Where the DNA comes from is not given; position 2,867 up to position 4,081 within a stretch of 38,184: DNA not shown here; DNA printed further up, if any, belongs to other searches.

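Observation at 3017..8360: FAAL - MMPL/RND exporter - stand-alone E2-type acyltransferase operon: a lipid assembly and export module without PKS or ACP in view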

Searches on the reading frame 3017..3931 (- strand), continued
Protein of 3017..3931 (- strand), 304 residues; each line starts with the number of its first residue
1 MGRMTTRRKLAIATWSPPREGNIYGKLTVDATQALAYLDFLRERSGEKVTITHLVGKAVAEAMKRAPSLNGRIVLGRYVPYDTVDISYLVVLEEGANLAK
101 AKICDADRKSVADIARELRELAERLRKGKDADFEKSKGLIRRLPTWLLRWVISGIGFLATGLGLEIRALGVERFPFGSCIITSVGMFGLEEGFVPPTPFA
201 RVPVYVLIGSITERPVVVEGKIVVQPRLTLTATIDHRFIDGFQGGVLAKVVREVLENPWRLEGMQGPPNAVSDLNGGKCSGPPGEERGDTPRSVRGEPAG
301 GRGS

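Call 87: search_protein_families(library=pfam, proteins=[L019:2782-3984:+, L013:10825-11433:+, L025:1983-3062:+, L077:10883-12565:+, L044:10779-12605:+, L086:10865-13204:+, L070:10958-14551:+, L061:10852-12312:+, L038:10884-12092:+, L081:10877-12706:+], max_evalue=0.0001)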
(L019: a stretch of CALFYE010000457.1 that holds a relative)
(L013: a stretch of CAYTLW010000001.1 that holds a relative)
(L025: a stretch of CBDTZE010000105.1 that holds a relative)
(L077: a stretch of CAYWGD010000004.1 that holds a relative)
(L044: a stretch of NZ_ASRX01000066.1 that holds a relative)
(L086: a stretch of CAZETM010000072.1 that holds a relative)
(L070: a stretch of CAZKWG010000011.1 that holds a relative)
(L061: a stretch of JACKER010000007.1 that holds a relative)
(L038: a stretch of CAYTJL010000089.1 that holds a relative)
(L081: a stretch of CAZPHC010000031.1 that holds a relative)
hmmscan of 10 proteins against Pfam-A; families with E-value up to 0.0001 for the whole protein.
L019:2782-3984:+ (400 aa): 0 families

L013:10825-11433:+ (202 aa): 2 families
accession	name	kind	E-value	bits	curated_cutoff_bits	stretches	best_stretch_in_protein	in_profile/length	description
PF00440.29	TetR_N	-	2.5e-11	43.6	24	1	20-65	1-46/47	Bacterial regulatory proteins, tetR family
PF13977.11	TetR_C_6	-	1.3e-05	25.7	27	1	88-199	1-114/115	BetI-type transcriptional repressor, C-terminal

L025:1983-3062:+ (359 aa): 1 family
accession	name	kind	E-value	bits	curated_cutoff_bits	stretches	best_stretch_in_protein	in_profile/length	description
PF00155.27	Aminotran_1_2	-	2.7e-44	152.3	19.7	1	20-350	6-358/361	Aminotransferase class I and II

L077:10883-12565:+ (560 aa): 4 families
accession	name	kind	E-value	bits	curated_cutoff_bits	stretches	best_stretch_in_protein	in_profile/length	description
PF16203.11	ERCC3_RAD25_C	-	1.2e-43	149.7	27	1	370-556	1-194/248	ERCC3/RAD25/XPB C-terminal helicase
PF13625.11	Helicase_C_3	-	5.1e-34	117.4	34.2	1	13-138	1-123/125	Helicase conserved C-terminal domain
PF04851.21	ResIII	-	7.1e-19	68.7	22.5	1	192-345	3-163/164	Type III restriction enzyme, res subunit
PF00271.37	Helicase_C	-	1.4e-16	61.1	23.5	1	418-517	6-109/110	Helicase conserved C-terminal domain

L044:10779-12605:+ (608 aa): 3 families
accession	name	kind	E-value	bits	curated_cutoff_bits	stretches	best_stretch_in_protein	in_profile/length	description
PF00069.31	Pkinase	-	2.3e-44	152.2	31.7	1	99-351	3-252/263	Protein kinase domain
PF07714.23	PK_Tyr_Ser-Thr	-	3.5e-27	95.8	23.1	1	100-352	4-250/258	Protein tyrosine and serine/threonine kinase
PF06293.20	Kdo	-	2.1e-06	27.8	21.3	1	141-244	57-166/207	Lipopolysaccharide kinase (Kdo/WaaP) family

L086:10865-13204:+ (779 aa): 1 family
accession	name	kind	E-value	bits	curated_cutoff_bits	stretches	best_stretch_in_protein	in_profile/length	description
PF00128.31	Alpha-amylase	-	1.2e-35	124.1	22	1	281-654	2-360/446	Alpha amylase, catalytic domain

L070:10958-14551:+ (1197 aa): 1 family
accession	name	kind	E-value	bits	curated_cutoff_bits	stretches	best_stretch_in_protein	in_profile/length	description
PF01663.27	Phosphodiest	-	7.1e-31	108.5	23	2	539-615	1-75/342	Type I phosphodiesterase / nucleotide pyrophosphatase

L061:10852-12312:+ (486 aa): 1 family
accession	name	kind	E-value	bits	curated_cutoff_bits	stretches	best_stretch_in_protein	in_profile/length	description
PF02518.31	HATPase_c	-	8.6e-17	62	26.4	1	379-480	4-107/111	Histidine kinase-, DNA gyrase B-, and HSP90-like ATPase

L038:10884-12092:+ (402 aa): 3 families
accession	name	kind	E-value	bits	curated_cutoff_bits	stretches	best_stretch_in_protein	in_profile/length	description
PF07690.21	MFS_1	-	1.1e-46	159.9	33.4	2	16-244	4-231/347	Major Facilitator Superfamily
PF12832.13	MFS_1_like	-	1.6e-10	41.1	25.2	1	2-166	206-372/373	MFS_1 like family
PF05977.19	MFS_3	-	4.8e-07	29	27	0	276-389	73-187/524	Transmembrane secretion effector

L081:10877-12706:+ (609 aa): 2 families
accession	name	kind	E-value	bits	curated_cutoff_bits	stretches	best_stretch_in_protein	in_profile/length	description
PF00501.34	AMP-binding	-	2.8e-78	263.9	29.9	1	11-429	2-384/384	AMP-binding enzyme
PF23562.2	AMP-binding_C_3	-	3.1e-14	53.8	20.8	1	467-599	2-122/124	AMP-binding enzyme C-terminal domain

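Call 88: search_protein_families(library=pfam, proteins=[L013:8294-9964:+, L017:8364-9947:+, L029:7398-9338:+, L056:1815-3440:+, L052:8882-9835:+, L086:8932-9939:+, L071:8809-9966:+, L077:8879-9949:+, L078:6520-7614:+, L081:8120-9904:+], max_evalue=0.0001)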
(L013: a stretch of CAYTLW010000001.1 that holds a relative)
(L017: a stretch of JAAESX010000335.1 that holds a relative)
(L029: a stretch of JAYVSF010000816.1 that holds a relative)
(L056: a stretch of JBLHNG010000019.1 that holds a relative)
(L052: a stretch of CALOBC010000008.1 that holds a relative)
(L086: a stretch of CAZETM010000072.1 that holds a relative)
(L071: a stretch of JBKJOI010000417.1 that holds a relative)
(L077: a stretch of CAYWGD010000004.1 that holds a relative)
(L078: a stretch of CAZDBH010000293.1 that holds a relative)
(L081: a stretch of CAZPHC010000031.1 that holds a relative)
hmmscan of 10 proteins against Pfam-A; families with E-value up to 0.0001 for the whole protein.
L013:8294-9964:+ (556 aa): 1 family
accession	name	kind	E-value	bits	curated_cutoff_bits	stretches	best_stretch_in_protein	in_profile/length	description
PF04055.27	Radical_SAM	-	3.2e-11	44.1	29.5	1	311-474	2-157/166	Radical SAM superfamily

L017:8364-9947:+ (527 aa): 2 families
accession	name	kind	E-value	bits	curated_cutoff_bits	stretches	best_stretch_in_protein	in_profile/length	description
PF01839.29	FG-GAP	-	8.7e-27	93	22.1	3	425-458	1-35/37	FG-GAP repeat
PF13517.12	FG-GAP_3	-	6.5e-10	39.9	26.9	0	371-444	1-61/61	FG-GAP-like repeat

L029:7398-9338:+ (646 aa): 9 families
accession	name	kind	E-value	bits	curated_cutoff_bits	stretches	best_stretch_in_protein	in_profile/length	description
PF02518.31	HATPase_c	-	1.4e-25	90.3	26.4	1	391-501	2-110/111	Histidine kinase-, DNA gyrase B-, and HSP90-like ATPase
PF00989.32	PAS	-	9.9e-25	87.2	22.6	2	34-137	3-113/113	PAS fold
PF13188.13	PAS_8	-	6e-19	67.7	21.8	2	34-83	3-49/65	PAS domain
PF00072.30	Response_reg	-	2.9e-16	60.1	30.2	1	524-635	1-110/111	Response regulator receiver domain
PF08448.16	PAS_4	-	1.3e-15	58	23.1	1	39-142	2-110/110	PAS fold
PF13426.13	PAS_9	-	2e-15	57.4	27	1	42-139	1-103/103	PAS domain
PF00512.31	HisKA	-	7.1e-10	39.2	26.9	1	280-349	2-65/66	His Kinase A (phospho-acceptor) domain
PF08447.18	PAS_3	-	8.2e-09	36.1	25.6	0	57-129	4-81/89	PAS fold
PF12860.13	PAS_7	-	1.1e-05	26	27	0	39-144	2-114/115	PAS fold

L056:1815-3440:+ (541 aa): 2 families
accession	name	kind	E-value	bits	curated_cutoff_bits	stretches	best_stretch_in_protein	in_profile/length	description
PF01743.26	PolyA_pol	-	2.2e-22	80.2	23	1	159-285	3-126/126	Poly A polymerase head domain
PF00571.33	CBS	-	1.1e-14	54.9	24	1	9-61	3-56/57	CBS domain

L052:8882-9835:+ (317 aa): 1 family
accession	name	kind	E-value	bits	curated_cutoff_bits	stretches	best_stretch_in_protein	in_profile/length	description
PF00291.31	PALP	-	1.2e-63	215.6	35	1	8-296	2-295/295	Pyridoxal-phosphate dependent enzyme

L086:8932-9939:+ (335 aa): 1 family
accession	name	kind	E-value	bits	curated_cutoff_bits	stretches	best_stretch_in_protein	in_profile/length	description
PF00027.35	cNMP_binding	-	2.6e-09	37.4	27.5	1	80-161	2-88/89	Cyclic nucleotide-binding domain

L071:8809-9966:+ (385 aa): 7 families
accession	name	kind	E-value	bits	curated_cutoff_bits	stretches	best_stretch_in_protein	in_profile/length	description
PF02374.21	ArsA_ATPase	-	8.2e-27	94.6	24.3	1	13-290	2-245/305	Anion-transporting ATPase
PF13614.12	AAA_31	-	2.3e-12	47.6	27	1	12-161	2-130/177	AAA domain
PF01656.29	CbiA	-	9.3e-12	45.4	25.4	1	14-206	1-54/125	CobQ/CobB/MinD/ParA nucleotide binding domain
PF10609.15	ParA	-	1.3e-06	28.5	27.1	1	12-49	4-41/246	NUBPL iron-transfer P-loop NTPase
PF00448.28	SRP54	-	2e-05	24.8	22.7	0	14-56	3-44/196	SRP54-type protein, GTPase domain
PF13481.12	AAA_25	-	4.8e-05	23.5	27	0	4-45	25-65/195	AAA domain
PF20720.3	nSTAND3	-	6.3e-05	23.2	27.2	0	5-46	10-51/155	Novel STAND NTPase 3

L077:8879-9949:+ (356 aa): 0 families

L078:6520-7614:+ (364 aa): 1 family
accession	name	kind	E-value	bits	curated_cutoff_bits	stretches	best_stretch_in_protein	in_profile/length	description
PF01734.28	Patatin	-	7e-27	95.3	27.7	1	5-245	1-188/191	Patatin-like phospholipase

L081:8120-9904:+ (594 aa): 1 family
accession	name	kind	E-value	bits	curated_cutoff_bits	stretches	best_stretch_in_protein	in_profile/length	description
PF01645.23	Glu_synthase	-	5.7e-86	289.4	20.4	1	217-532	69-368/369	Conserved region in glutamate synthase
